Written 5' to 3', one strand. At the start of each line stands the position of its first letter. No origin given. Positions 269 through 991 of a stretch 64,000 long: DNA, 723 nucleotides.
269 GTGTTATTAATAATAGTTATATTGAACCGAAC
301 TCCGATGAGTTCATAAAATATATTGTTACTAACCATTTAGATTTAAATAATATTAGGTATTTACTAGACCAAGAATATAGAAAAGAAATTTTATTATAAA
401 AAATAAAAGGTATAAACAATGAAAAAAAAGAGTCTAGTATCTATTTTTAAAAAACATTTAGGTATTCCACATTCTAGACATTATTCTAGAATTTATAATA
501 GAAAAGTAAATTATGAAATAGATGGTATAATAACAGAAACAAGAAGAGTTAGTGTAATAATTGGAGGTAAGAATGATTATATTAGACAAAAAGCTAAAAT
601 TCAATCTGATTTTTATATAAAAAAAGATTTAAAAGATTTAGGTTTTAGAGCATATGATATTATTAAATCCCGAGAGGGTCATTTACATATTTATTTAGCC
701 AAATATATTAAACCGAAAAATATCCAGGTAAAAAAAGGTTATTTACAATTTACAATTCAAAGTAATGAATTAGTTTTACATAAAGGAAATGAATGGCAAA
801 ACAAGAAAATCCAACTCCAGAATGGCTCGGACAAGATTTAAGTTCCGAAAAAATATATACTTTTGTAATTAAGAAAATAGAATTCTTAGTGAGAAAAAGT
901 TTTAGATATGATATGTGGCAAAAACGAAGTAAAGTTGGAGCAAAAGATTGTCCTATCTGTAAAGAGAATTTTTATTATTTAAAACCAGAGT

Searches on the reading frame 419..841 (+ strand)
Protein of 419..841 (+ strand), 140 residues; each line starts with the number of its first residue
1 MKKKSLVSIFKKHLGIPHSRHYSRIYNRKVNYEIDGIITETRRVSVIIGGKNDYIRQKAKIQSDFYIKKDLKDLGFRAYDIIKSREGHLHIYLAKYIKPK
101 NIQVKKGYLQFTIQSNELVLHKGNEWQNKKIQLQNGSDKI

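Call 29: find_encoding_contigs(protein=window:419-841:+, flank=10000, max_places=3)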
Protein window:419-841:+ (140 aa): 3 contigs read that carry it; 2 places shown.
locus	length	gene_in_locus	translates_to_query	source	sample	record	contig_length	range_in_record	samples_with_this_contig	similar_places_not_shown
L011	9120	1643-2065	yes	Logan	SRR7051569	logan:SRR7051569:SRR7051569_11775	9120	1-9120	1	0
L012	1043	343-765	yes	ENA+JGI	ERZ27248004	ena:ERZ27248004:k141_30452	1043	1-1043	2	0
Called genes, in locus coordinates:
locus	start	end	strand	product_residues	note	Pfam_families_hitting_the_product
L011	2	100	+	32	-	?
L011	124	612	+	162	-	-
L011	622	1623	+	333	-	-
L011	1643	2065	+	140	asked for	-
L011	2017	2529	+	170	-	-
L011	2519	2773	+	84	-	PF10049:DUF2283 (weak)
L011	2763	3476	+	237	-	-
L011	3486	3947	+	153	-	-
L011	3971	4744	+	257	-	PF01227:GTP_cyclohydroI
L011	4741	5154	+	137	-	-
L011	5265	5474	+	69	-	-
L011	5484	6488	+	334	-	PF00303:Thymidylat_synt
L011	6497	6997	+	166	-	PF00186:DHFR_1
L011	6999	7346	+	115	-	-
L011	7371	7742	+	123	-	-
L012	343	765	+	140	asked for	-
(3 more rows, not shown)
